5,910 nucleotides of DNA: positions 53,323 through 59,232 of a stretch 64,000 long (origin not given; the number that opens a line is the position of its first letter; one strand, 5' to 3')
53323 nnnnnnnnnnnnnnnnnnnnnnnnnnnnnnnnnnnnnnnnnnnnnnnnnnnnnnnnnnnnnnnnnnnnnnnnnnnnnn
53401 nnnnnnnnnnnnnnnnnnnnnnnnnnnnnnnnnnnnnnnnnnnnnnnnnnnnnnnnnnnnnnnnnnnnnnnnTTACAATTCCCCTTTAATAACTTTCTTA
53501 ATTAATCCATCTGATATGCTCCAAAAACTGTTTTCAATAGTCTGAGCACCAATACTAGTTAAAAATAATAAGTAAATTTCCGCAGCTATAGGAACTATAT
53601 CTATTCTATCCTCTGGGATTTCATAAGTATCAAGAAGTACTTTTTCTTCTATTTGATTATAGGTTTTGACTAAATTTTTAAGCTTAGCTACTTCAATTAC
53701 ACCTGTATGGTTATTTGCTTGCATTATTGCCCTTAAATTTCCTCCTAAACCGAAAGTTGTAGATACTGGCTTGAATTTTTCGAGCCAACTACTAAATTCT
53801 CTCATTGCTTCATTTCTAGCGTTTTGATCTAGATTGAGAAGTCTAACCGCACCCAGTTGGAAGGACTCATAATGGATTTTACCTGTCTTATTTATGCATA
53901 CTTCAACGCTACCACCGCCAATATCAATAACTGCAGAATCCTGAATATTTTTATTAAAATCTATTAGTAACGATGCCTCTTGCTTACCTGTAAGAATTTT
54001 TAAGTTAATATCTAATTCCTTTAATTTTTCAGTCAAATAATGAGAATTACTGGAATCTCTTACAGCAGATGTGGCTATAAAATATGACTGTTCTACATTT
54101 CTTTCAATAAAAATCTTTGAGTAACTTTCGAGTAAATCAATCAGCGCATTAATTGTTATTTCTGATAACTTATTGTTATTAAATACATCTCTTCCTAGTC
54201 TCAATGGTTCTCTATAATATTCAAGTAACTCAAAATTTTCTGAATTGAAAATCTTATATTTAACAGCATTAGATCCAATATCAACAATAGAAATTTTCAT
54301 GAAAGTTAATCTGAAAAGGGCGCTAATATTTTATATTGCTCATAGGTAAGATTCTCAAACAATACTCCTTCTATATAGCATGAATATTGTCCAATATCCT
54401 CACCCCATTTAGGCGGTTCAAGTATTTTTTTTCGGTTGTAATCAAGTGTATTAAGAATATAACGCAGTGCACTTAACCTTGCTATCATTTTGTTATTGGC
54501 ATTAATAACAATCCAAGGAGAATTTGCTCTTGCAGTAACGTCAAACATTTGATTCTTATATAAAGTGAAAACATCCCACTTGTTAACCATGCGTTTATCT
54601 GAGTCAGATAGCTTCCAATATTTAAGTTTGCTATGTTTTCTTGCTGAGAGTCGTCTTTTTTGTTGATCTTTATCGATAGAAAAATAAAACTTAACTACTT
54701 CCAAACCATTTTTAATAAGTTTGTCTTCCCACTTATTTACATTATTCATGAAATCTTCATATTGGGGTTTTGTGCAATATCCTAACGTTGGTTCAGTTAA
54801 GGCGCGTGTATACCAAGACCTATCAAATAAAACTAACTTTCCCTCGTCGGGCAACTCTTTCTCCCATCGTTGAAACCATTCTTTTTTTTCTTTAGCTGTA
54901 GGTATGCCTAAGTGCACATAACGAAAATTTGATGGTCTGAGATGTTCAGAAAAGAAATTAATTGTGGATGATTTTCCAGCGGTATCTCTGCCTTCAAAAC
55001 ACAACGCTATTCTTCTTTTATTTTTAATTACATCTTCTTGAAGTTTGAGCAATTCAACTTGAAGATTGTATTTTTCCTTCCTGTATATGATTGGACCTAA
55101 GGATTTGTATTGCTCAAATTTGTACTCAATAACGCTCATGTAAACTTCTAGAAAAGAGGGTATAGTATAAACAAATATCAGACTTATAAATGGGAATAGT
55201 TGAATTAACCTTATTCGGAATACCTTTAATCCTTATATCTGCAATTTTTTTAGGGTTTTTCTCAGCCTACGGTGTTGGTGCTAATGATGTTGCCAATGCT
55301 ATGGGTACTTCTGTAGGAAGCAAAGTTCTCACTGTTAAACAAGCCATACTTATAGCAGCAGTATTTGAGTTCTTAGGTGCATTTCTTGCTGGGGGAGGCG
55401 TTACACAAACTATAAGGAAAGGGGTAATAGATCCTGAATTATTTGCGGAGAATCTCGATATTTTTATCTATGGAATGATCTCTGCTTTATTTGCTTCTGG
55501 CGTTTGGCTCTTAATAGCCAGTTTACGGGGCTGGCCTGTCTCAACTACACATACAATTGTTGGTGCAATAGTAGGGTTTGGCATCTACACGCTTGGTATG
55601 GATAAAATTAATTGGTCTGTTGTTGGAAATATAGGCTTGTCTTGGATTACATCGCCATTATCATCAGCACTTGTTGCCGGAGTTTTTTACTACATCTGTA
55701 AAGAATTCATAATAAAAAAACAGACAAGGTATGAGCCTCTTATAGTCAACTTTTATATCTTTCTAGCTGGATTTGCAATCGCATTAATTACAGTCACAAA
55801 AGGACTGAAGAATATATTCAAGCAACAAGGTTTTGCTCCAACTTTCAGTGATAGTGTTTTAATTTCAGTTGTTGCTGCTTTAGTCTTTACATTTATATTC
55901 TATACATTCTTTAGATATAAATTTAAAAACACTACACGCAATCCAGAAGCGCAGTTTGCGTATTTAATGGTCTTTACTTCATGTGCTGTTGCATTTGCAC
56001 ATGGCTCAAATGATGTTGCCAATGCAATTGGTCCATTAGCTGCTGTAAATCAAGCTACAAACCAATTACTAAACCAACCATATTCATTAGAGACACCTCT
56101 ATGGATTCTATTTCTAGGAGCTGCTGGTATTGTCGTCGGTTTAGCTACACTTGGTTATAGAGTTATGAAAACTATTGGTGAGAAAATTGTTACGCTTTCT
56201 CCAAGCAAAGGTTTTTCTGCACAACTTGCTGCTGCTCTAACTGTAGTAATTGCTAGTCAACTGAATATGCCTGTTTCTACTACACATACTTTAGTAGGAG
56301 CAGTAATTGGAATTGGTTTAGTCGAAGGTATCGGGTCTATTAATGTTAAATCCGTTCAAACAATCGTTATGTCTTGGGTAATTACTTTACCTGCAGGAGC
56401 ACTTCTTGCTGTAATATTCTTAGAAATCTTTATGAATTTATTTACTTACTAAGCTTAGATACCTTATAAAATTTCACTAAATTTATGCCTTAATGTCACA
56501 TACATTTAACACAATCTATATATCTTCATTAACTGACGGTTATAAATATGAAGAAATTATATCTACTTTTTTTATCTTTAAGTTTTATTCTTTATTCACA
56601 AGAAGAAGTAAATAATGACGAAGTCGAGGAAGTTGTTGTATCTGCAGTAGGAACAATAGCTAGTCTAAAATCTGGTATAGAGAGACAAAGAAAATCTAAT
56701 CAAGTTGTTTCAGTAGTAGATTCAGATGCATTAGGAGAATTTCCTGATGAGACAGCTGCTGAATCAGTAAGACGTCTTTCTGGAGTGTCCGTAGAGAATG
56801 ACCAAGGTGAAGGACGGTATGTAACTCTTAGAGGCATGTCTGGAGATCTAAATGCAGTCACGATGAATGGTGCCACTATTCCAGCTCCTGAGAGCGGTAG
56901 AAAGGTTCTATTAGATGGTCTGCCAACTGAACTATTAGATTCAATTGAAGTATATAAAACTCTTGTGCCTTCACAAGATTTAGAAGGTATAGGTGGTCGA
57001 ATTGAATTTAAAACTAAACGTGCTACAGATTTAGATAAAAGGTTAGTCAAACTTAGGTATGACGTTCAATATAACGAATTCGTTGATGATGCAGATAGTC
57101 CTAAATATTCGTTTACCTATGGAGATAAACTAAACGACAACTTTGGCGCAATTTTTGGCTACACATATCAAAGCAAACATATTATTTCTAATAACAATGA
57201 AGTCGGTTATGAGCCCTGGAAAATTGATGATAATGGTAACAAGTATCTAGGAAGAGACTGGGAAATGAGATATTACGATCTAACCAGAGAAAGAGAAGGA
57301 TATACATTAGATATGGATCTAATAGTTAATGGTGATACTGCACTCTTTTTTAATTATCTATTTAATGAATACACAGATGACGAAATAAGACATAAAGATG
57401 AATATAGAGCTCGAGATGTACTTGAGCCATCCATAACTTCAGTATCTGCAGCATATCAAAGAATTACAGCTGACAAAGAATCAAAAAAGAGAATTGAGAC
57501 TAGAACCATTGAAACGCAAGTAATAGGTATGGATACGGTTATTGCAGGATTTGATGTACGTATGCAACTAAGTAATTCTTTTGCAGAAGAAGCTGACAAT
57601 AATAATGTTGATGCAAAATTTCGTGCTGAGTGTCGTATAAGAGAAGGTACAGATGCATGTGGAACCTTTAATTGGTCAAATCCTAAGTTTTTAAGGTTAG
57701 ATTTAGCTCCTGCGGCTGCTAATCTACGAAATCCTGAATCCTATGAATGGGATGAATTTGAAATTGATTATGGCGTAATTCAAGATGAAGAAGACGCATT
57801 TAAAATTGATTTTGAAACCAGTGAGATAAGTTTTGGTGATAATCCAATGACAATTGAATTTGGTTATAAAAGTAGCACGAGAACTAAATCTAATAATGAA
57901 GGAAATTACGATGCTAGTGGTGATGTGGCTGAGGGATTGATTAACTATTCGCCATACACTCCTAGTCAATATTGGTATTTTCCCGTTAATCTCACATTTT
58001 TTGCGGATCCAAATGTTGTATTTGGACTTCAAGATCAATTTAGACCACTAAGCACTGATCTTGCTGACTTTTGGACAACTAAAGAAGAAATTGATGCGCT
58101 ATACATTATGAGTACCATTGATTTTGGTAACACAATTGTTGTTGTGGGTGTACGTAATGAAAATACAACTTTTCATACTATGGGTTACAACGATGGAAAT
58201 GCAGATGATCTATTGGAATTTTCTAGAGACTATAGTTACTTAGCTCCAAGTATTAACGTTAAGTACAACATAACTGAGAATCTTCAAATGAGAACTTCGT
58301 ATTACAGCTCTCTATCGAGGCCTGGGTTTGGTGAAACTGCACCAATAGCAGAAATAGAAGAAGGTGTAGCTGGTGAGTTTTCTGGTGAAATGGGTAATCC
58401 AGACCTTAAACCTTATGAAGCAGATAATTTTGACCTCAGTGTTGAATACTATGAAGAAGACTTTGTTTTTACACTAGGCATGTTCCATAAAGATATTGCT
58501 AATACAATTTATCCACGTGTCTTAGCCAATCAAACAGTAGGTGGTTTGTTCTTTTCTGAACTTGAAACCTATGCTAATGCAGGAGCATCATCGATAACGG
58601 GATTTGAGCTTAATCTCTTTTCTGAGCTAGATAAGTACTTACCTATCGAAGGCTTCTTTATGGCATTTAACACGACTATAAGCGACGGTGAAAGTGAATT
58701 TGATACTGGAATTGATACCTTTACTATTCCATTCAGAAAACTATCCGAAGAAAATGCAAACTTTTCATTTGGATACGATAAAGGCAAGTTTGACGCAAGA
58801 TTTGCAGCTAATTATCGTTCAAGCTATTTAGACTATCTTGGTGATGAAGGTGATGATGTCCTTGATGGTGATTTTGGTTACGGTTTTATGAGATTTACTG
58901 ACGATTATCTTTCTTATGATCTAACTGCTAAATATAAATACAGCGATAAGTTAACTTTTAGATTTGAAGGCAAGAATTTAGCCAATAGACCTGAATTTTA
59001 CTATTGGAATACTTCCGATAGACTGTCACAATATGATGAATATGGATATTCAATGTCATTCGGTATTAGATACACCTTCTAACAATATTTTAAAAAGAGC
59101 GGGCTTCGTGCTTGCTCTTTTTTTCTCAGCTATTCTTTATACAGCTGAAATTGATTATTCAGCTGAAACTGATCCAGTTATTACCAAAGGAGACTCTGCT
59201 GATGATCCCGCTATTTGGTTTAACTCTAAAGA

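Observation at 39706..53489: Complete type II secretion gene set fused behind phoB-phoR (and an acyl-CoA ligase) in one gap-free 13.8-kb string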

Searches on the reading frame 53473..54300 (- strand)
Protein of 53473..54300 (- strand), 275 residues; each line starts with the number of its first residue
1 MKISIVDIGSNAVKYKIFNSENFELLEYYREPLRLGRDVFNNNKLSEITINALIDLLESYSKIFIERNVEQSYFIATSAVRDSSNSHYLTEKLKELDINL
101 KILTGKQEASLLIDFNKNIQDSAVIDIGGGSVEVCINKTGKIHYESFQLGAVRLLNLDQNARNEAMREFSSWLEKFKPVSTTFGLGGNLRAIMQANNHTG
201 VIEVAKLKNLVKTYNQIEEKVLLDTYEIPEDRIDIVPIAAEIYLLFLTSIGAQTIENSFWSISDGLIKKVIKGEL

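Call 11: search_protein_families(library=pfam, proteins=[window:53473-54300:-], max_evalue=0.001)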
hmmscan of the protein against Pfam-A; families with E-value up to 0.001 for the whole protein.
window:53473-54300:- (275 aa): 1 family
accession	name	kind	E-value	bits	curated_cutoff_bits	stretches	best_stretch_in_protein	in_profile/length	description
PF02541.22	Ppx-GppA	-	7.9e-22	78.5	27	1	23-268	10-279/285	Ppx/GppA phosphatase family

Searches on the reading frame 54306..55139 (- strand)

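Call 11: search_protein_families(library=pfam, proteins=[window:54306-55139:-], max_evalue=0.001)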
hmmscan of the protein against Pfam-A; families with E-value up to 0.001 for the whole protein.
window:54306-55139:- (277 aa): 2 families
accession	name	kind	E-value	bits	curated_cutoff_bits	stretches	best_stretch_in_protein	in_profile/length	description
PF03976.20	PPK2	-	3.4e-65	220.3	22.3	1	19-238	7-227/229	Polyphosphate kinase 2 (PPK2)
PF02223.23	Thymidylate_kin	-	0.00021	21.5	27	0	146-217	117-177/185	Thymidylate kinase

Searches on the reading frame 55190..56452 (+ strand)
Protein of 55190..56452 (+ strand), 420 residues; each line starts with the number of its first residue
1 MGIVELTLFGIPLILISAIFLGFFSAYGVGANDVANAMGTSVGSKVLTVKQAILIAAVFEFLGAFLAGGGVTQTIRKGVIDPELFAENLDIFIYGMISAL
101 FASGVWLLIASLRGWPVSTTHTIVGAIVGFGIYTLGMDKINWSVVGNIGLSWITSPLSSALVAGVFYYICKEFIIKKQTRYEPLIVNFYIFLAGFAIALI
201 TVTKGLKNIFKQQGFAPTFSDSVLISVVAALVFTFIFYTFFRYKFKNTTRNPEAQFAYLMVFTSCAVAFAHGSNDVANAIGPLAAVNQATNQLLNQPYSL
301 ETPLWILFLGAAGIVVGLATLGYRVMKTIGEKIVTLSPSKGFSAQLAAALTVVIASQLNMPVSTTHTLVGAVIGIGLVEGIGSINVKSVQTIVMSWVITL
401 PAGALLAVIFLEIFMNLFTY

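Call 11: search_protein_families(library=pfam, proteins=[window:55190-56452:+], max_evalue=0.001)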
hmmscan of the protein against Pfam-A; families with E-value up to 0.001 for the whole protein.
window:55190-56452:+ (420 aa): 1 family
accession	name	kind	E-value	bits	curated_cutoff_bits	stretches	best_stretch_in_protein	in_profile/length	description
PF01384.25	PHO4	-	7.6e-114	380.7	33.7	1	29-407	1-350/350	Phosphate transporter family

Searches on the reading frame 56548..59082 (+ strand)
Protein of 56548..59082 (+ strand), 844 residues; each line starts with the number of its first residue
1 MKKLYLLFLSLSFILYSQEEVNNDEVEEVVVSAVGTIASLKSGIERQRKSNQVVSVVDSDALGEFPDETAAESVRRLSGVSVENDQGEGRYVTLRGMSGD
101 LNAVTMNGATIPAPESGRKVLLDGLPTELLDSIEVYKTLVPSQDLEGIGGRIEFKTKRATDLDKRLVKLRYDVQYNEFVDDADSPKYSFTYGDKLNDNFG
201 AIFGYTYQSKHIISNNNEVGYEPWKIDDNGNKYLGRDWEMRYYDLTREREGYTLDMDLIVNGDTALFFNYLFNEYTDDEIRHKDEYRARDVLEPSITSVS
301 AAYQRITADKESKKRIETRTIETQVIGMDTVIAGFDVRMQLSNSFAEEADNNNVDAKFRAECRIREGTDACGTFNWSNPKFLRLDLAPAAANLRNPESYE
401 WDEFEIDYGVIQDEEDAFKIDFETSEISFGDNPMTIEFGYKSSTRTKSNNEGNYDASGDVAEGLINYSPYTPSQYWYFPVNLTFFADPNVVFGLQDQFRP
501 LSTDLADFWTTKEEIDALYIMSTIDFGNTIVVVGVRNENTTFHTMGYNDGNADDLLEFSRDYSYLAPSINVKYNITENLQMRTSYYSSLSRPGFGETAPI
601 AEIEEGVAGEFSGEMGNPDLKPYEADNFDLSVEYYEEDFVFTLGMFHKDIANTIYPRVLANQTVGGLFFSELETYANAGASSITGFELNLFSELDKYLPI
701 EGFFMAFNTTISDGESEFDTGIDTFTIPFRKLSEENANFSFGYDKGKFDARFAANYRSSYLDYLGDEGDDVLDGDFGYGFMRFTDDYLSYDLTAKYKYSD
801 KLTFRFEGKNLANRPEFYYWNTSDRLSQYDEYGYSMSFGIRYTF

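Call 11: search_protein_families(library=pfam, proteins=[window:56548-59082:+], max_evalue=0.001)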
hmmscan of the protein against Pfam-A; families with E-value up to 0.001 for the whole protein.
window:56548-59082:+ (844 aa): 2 families
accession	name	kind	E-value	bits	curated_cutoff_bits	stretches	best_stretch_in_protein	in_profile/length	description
PF00593.30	TonB_dep_Rec_b-barrel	-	8.2e-34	118.6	27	1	397-811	42-436/436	TonB dependent receptor-like, beta-barrel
PF07715.20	Plug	-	4.7e-14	53.2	23.9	1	47-137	2-92/107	TonB-dependent Receptor Plug Domain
